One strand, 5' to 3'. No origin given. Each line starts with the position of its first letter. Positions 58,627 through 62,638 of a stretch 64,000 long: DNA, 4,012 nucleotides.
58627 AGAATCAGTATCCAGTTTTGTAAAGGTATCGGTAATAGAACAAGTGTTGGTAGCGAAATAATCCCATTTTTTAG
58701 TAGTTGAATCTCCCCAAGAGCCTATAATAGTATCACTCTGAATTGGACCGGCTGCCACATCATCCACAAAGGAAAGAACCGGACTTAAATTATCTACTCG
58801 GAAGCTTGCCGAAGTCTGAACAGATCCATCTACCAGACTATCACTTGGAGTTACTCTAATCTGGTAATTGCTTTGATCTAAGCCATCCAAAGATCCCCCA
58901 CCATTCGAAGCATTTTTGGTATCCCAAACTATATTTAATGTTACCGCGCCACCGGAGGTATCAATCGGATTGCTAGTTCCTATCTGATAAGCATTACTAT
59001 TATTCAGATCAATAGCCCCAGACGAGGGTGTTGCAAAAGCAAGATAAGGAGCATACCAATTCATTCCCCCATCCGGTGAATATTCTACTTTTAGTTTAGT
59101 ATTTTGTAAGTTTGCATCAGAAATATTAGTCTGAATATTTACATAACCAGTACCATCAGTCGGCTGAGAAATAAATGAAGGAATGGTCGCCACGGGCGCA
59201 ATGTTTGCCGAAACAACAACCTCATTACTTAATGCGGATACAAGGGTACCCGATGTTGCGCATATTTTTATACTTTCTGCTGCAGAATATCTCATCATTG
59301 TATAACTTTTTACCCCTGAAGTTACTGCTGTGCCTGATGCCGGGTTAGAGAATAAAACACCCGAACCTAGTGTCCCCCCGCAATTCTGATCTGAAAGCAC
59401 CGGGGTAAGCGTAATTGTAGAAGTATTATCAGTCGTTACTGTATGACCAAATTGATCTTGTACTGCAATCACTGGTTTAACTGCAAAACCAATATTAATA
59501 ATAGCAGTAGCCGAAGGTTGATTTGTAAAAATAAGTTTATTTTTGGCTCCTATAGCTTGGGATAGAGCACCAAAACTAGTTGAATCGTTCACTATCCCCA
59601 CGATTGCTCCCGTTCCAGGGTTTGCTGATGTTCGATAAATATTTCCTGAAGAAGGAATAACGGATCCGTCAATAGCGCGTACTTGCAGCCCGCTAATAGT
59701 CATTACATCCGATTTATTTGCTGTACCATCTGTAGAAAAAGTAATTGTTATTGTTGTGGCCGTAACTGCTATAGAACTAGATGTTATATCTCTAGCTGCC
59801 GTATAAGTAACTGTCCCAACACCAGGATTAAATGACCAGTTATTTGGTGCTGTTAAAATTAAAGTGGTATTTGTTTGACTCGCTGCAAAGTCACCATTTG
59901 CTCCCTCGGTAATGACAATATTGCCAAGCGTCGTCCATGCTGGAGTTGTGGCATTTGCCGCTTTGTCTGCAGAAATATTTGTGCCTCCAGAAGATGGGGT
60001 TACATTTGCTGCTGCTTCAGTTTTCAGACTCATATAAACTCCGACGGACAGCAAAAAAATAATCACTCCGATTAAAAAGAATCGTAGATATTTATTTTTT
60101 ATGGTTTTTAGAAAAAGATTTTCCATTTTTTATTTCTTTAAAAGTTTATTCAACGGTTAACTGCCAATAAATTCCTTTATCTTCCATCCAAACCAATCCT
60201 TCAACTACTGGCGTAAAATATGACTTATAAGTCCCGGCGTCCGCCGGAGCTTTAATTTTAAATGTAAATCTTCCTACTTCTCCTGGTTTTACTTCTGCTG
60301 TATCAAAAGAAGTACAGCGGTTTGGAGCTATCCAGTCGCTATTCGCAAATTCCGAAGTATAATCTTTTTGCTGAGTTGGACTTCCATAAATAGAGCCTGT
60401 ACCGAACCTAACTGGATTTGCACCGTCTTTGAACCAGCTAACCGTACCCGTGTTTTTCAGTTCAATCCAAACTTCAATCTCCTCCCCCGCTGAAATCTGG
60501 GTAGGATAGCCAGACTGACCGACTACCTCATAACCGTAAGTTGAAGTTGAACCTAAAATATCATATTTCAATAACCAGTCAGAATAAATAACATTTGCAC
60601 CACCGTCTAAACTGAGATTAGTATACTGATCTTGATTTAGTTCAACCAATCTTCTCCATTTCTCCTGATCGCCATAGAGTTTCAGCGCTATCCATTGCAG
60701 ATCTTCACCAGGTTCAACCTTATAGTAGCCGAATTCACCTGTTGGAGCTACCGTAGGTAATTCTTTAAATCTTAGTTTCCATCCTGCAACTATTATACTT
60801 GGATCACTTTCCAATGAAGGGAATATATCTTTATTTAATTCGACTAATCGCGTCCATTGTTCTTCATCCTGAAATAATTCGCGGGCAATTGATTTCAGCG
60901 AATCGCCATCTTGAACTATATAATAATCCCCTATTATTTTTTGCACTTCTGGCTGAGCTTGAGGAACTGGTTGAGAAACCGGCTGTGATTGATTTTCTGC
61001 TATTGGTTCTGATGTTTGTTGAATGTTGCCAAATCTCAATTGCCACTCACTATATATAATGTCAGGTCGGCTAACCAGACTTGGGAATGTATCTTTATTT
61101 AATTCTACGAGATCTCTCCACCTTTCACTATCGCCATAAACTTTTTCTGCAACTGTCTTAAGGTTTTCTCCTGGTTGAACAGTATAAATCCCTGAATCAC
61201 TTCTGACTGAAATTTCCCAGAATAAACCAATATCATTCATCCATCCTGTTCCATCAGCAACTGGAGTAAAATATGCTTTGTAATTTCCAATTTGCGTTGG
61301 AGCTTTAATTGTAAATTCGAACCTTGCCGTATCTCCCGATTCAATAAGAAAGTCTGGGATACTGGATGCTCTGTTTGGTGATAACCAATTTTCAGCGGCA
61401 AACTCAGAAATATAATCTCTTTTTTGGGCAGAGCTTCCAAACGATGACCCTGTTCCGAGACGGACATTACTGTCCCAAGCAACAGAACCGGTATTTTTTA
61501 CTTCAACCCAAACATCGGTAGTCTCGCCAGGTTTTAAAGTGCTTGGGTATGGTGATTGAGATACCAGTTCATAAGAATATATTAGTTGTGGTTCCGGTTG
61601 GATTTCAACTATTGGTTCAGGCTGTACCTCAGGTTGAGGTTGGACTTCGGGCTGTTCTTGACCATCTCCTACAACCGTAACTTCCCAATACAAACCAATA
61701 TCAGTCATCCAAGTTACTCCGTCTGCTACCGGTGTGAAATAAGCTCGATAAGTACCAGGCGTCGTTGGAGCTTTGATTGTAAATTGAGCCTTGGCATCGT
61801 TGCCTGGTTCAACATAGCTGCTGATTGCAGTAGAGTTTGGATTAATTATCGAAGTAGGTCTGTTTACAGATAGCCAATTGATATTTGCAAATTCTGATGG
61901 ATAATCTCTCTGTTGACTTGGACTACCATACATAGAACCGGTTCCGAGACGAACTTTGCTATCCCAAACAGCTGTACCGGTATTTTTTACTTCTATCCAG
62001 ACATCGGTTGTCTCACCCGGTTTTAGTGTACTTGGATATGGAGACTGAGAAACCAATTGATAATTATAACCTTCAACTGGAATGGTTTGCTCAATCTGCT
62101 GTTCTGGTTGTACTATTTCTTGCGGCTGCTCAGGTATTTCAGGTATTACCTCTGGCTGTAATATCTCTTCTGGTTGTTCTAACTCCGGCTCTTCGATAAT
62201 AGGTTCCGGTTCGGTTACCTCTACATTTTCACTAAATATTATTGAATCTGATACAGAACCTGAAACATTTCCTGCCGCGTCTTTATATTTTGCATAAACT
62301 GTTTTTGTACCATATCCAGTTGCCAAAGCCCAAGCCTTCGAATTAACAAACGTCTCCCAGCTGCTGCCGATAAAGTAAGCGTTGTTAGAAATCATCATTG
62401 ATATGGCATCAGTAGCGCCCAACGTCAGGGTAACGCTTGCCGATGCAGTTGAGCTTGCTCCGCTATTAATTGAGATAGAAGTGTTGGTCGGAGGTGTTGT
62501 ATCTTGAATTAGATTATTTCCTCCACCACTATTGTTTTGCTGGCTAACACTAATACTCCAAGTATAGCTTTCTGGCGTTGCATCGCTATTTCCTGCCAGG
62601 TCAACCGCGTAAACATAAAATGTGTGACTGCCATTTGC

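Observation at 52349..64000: Tandem cluster of four giant secreted proteins that appear cell-wall tethered and share domains with a peptidoglycan L,D-transpeptidase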

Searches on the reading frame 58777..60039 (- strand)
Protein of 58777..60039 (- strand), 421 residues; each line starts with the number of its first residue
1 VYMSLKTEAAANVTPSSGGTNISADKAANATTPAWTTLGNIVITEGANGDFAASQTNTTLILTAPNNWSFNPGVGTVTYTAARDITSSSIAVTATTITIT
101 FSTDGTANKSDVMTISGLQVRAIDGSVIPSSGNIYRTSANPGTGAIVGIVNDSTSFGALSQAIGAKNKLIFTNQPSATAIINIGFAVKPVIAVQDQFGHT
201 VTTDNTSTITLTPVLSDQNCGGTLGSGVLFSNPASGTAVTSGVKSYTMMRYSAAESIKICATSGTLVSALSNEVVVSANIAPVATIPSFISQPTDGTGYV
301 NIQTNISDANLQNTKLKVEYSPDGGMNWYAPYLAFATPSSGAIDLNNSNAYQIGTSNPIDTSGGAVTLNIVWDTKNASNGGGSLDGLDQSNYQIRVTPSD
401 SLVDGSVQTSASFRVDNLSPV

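Call 78: predict_structure(alignment_id=A5)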
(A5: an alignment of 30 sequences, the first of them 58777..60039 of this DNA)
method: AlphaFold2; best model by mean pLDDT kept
length: 421 residues; sequences in the alignment: 30
mean_pLDDT: 75.1   pTM: 0.59
mean pLDDT of the five models: 75.1, 72.4, 71.1, 69.3, 68.8
residues with pLDDT >= 90: 212; 70-90: 59; 50-70: 27; < 50: 123
segments of 3 or more residues with pLDDT < 50: 287-293, 305-308, 310-315, 326-421
pLDDT, mean of each block of 10 residues (from residue 1): 56 90 82 91 92 96 97 97 92 98 91 97 85 95 94 95 89 97 96 87 92 92 93 95 96 97 95 93 55 50 47 46 50 37 35 35 40 40 41 44 35 35 37
secondary structure, 60 per line:
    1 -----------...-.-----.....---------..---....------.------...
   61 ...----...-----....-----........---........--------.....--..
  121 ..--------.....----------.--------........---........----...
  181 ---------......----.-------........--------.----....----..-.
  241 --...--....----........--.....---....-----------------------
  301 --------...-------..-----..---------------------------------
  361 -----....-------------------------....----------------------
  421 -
elements in order: E12-14 E41-44 E58-63 E68-70 E76-79 E85-92 E96-103 E112-116 E119-122 E131-135 E155-162 E166-173 E178-180 E190-195 E208-215 E229-232 E243-245 E248-251 E256-263 E266-270 E274-277 E366-369 E395-398

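Call 80: fold_search(model_id=the predicted structure, library=pdb)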
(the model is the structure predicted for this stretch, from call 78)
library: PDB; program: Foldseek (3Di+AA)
matches with E <= 10: 1064; with E <= 0.001: 12
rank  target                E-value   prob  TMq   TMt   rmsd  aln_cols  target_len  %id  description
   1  8a1f_B                7.9e-05  0.98  0.16  0.18  23.2       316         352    7  Human PTPRK N-terminal domains MAM-Ig-FN1 (released 2023-03-15)
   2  9e8a_A                1.2e-04  1.00  0.24  0.14  12.7       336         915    8  Integrin aIIbb3 bent conformation from human platelet membrane crude preparation (released 2025-10-15)
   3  6tpl_A                1.6e-04  1.00  0.20  0.39  19.0       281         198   13  D0-D1 domain of Intimin (released 2021-01-13)
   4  3rkp_B                2.3e-04  1.00  0.21  0.25  13.8       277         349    9  Crystal structure of BcpA*(D312A), the major pilin subunit of Bacillus cereus (released 2012-05-30)
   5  8t2v_A                2.3e-04  1.00  0.26  0.14  12.4       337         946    8  Cryo-EM Structures of Full-length Integrin alphaIIbbeta3 in Native Lipids (released 2023-07-26)
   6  4nen_A                2.9e-04  0.98  0.22  0.12  12.4       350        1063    8  An internal ligand-bound, metastable state of a leukocyte integrin, aXb2 (released 2014-01-15)
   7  3at0_A                3.6e-04  0.98  0.21  0.26  17.5       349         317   10  Structural and biochemical characterization of ClfB:ligand interactions (released 2011-05-04)
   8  7uzs                  4.2e-04  0.98  0.17  0.12  14.6       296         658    7  Protein 4.2 (local refinement from consensus reconstruction of ankyrin complex classes) (released 2022-07-20)
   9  6qub_A                6.0e-04  1.00  0.23  0.12  16.9       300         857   13  Truncated beta-galactosidase III from Bifidobacterium bifidum in complex with galactose (released 2020-03-18)
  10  8xez_A                6.0e-04  0.99  0.24  0.13  11.9       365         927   10  Cryo-EM structure of integrin ITGAV/ITGB3 complex, conformation 5 (released 2024-12-18)
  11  8cs9_X                6.6e-04  0.96  0.17  0.12  14.8       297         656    9  Composite reconstruction of Class 1 of the erythrocyte ankyrin-1 complex (released 2022-07-20)
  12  8a1f_A                9.1e-04  0.85  0.15  0.18  23.6       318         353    7  Human PTPRK N-terminal domains MAM-Ig-FN1 (released 2023-03-15)
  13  6q2o_E                1.1e-03  0.96  0.17  0.14  14.1       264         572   10  Cryo-EM structure of RET/GFRa2/NRTN extracellular complex. The 3D refinement was applied with C2 symmetry. (released 2019-10-02)
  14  3kpt_B                1.1e-03  0.99  0.21  0.24  13.9       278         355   10  Crystal structure of BcpA, the major pilin subunit of Bacillus cereus (released 2009-11-24)
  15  4b60_A                1.2e-03  0.96  0.21  0.28  17.8       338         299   12  Structure of rFnBPA(189-505) in complex with fibrinogen gamma chain C- terminal peptide (released 2013-10-09)
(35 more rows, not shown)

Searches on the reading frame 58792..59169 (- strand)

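Call 64: search_protein_families(library=pfam, proteins=[window:58792-59169:-], max_evalue=1)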
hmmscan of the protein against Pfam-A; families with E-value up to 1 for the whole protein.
window:58792-59169:- (126 aa): 1 family
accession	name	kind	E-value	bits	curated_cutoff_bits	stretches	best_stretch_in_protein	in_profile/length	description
PF13205.12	Big_5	-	0.036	15.2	23.6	1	40-115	4-76/105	Bacterial Ig-like domain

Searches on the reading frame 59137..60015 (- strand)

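Call 64: search_protein_families(library=pfam, proteins=[window:59137-60015:-], max_evalue=1)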
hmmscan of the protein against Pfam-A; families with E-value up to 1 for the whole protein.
window:59137-60015:- (293 aa): 1 family
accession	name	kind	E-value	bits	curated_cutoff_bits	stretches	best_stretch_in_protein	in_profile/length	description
PF18705.7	DUF5643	-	0.087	13.2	34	1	76-147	16-80/115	Family of unknown function (DUF5643)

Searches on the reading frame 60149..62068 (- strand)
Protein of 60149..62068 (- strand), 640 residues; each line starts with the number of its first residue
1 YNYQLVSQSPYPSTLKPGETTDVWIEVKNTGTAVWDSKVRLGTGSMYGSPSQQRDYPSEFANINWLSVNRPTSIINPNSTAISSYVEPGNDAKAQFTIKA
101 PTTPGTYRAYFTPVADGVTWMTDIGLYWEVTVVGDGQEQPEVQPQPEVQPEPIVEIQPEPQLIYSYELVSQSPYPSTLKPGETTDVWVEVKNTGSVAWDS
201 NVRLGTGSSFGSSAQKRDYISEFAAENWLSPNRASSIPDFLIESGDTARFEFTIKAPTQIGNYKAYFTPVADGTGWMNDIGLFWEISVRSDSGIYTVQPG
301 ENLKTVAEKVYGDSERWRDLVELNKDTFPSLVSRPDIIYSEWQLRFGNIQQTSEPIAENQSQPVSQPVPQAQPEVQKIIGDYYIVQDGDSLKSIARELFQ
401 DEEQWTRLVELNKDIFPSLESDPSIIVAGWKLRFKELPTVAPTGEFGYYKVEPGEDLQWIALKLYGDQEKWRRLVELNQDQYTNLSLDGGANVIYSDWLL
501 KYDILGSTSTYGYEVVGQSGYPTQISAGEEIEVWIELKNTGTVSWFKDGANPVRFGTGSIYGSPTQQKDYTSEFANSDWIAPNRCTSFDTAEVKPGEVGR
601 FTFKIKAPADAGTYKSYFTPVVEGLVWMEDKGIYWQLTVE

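Call 48: find_related_loci(query=A3, collection=metagenome_contigs, flank=10000)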
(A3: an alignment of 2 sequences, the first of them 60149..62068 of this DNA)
Query A3 (640 aa) in metagenome_contigs; peptide patterns used: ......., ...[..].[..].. (x = any residue, [..] = any of these).
133 stretches matched a pattern, but none encodes a relative of the query by tblastn (E <= 1e-3).

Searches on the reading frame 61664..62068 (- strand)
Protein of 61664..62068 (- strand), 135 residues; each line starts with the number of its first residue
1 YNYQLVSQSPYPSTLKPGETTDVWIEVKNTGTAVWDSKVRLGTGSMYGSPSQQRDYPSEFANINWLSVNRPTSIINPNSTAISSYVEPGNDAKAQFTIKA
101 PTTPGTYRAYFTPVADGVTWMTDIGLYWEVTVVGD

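Call 34: search_protein_representatives(alignment_id=A1)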
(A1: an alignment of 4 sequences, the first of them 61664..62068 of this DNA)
Query: 4 sequences, 128 profile positions. Proteins with E-value up to 0.001 (for the whole library): 4401; up to 1e-10: 2216; up to 1e-30: 534. The best 150 are listed.
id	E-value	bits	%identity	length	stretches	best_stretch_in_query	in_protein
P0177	1.9e-134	458.2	-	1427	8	2-116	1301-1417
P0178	4.9e-117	401.9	-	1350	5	13-124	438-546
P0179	3.9e-112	386.1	-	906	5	12-122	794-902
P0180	9.1e-110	378.4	-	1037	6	1-126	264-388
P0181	1.8e-107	371.0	-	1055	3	1-125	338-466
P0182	4.5e-106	366.5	-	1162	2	1-126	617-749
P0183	3.8e-103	357.0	-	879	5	1-125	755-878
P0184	2.9e-102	354.2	-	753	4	1-126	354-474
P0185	4.4e-102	353.6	-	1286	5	1-126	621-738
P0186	1.3e-100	348.9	-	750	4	8-125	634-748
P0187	2.2e-99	344.8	-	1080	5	1-126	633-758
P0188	2.2e-99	344.8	-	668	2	1-126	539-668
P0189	9.1e-98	339.6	-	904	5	1-126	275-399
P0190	6.9e-96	333.6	-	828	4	14-127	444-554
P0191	9.6e-96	333.1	-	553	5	1-126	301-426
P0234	1.4e-69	248.5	-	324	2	1-126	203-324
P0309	5.4e-56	204.6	-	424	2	1-127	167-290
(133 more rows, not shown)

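Call 38: search_protein_families(library=pfam, alignment_id=A2, max_evalue=0.0001)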
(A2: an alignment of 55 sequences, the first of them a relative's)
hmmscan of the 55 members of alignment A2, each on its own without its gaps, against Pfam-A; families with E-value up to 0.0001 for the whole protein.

A. member 1, P0177 (1427 aa): 3 families
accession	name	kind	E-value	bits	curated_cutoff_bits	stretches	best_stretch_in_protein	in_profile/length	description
PF16158.11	N_BRCA1_IG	-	5.4e-33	114.2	28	1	410-513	5-104/108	Ig-like domain from next to BRCA1 gene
PF01510.30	Amidase_2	-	1.2e-13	52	26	1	236-375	2-131/131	N-acetylmuramoyl-L-alanine amidase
PF14310.12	Fn3-like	-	6.5e-06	26.6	25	0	1055-1080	27-52/71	Fibronectin type III-like domain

B. families by the number of members that match (of 55 scanned): 43 families (the first 25 are shown)
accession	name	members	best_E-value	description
PF16158.11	N_BRCA1_IG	54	1.3e-119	Ig-like domain from next to BRCA1 gene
PF01510.30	Amidase_2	11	5.1e-19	N-acetylmuramoyl-L-alanine amidase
PF10633.15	NPCBM_assoc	11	7.4e-13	NPCBM-associated, NEW3 domain of alpha-galactosidase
PF08486.15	SpoIID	9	2.3e-20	Stage II sporulation protein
PF00082.27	Peptidase_S8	5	1.1e-55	Subtilase family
PF07705.17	CARDB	5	4.1e-27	CARDB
PF16116.10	DUF4832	3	6.7e-19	Domain of unknown function (DUF4832)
PF06280.18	fn3_5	3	1.1e-08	Fn3-like domain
PF07995.17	GSDH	2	1e-48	Glucose / Sorbosone dehydrogenase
PF01551.29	Peptidase_M23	2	1.1e-16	Peptidase family M23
PF14016.12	DUF4232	2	1.7e-11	Domain of unknown function (DUF4232)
PF00041.27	fn3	2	5e-08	Fibronectin type III domain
PF23619.1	Ig_VWA7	2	2.9e-07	VWA7 Ig-like domain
PF10989.13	DUF2808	1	1.6e-19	Protein of unknown function (DUF2808)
PF00754.31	F5_F8_type_C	1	7.5e-16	F5/8 type C domain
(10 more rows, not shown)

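Call 40: find_encoding_contigs(protein=P0182, flank=10000, max_places=4)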
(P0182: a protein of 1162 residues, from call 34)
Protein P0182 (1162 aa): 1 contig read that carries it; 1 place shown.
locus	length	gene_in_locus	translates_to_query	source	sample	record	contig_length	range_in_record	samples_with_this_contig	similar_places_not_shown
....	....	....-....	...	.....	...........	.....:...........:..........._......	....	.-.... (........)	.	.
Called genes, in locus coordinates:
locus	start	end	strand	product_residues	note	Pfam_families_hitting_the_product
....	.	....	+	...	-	?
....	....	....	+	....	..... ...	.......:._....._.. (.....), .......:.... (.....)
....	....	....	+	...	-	?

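Call 77: list_cluster_members(proteins=[P0177, P0178, P0179, P0180, P0181, P0183, P0184, P0186, P0309, P0234])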
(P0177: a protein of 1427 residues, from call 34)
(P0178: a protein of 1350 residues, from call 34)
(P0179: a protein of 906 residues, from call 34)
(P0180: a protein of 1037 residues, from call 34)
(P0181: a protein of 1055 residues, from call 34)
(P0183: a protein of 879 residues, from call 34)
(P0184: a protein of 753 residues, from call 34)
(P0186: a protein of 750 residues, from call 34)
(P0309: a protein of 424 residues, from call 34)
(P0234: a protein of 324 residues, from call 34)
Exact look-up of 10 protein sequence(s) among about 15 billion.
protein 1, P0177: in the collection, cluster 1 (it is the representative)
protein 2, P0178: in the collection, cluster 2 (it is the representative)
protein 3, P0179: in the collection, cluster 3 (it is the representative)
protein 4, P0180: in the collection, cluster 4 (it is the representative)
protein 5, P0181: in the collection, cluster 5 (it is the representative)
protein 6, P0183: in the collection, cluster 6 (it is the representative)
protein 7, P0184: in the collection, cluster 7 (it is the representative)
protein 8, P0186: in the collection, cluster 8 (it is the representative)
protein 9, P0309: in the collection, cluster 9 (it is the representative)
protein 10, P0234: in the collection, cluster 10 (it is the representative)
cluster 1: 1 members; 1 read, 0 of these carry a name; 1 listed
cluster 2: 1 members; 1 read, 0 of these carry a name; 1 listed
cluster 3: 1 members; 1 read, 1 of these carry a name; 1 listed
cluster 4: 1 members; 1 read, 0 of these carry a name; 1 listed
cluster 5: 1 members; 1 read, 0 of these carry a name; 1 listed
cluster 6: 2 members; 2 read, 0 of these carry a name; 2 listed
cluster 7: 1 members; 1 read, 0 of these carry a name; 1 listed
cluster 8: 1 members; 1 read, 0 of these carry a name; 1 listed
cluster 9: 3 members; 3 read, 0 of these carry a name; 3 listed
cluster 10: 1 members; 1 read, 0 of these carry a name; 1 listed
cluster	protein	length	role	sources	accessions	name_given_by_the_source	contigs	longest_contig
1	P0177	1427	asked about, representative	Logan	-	-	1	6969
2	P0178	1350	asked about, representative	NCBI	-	-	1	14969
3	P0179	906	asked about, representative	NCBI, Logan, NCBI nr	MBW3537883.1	hypothetical protein KY386_00135 [Candidatus Parcubacteria bacterium] | hypothetical protein [Candidatus Parcubacteria bacterium]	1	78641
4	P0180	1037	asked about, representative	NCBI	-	-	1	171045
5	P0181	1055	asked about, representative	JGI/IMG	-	-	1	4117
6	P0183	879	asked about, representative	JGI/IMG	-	-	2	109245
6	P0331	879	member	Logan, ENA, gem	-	-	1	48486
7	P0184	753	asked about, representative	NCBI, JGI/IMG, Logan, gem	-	-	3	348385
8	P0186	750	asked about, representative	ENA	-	-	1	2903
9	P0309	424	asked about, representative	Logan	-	-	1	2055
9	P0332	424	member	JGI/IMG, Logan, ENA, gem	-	-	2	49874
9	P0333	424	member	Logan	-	-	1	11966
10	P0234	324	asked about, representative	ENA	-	-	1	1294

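Call 102: search_solved_structures(query=A1, max_evalue=1)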
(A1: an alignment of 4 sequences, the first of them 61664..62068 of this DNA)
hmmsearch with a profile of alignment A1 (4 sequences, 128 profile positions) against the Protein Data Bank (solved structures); distinct sequences matched with E-value up to 1: 25.
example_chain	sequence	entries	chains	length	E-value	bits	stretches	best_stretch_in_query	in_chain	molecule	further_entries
3u7w_L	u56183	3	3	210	0.0011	22.5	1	6-84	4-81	Light chain, Ig kappa chain C region | NIH45-46 light chain, Ig kappa chain C region | Fab light chain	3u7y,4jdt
4jkp_L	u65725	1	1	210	0.0024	21.4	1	6-84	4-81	Light chain of antibody 45-46M2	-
3ngb_L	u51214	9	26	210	0.0089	19.6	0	6-84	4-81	Antigen binding fragment of light chain: Antibody VRC01 | LIGHT CHAIN OF ANTIBODY VRC01 | VRC01 Fab light chain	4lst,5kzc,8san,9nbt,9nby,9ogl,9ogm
4lss_L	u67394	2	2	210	0.0092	19.5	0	6-84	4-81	LIGHT CHAIN OF ANTIBODY VRC01 with N72T mutation | Antigen binding fragment of light chain: Antibody VRC01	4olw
4olz_L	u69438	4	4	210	0.0095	19.5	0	6-84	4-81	Antigen binding fragment of light chain: Antibody VRC01 | VRC01 Fab Light Chain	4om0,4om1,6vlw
4olu_L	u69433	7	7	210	0.0098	19.4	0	6-84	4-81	Antigen binding fragment of light chain: Antibody VRC01 | Fab of VRC01 light chain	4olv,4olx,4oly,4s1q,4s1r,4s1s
6v8x_D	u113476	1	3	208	0.011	19.2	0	6-84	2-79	VRC01 Fab Light Chain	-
7xq8_L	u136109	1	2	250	0.017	18.7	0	5-84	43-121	Light chain of Fab fragments of the VRC01 antibody,Immunoglobulin kappa constant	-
6vi0_L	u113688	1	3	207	0.02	18.4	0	7-84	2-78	VRC01.23 Light chain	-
4ole_A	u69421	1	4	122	0.032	17.8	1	13-56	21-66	Next to BRCA1 gene 1 protein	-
4xvs_L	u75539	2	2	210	0.035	17.6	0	6-60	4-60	45-VRC01.H01+07.O-863513/45-VRC01.L01+07.O-110653 Light chain | 45-VRC01.H01+07.O-863513/45-VRC01.L01+07.O-110653 (VRC07_1995) Light chain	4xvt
8jxr_L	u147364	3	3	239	0.037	17.6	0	1-101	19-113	Fab 8D3 light chain | Fab_8D3_L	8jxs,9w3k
9mnw_E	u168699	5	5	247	0.045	17.3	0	1-101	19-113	Fab_8D3_2 light chain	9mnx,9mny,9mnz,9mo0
5d9q_D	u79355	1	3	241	0.11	16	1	5-84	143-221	NIH45-46 single chain Fv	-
5wdu_D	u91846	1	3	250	0.12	15.9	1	5-84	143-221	bnAb NIH45-46 scFv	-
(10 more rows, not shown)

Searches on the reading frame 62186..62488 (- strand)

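Call 64: search_protein_families(library=pfam, proteins=[window:62186-62488:-], max_evalue=1)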
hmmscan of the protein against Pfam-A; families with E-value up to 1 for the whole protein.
window:62186-62488:- (101 aa): 0 families

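Call 97: search_protein_families(library=ncbifam, proteins=[window:62186-62488:-], max_evalue=1)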
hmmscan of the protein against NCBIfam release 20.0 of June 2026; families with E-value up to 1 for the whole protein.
window:62186-62488:- (101 aa): 1 family
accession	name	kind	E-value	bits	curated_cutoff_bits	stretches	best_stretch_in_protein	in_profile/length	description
NF033510.3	Ca_tandemer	repeat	0.065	13.6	50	1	9-76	36-96/96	Ca2+-stabilized repeat-containing adhesin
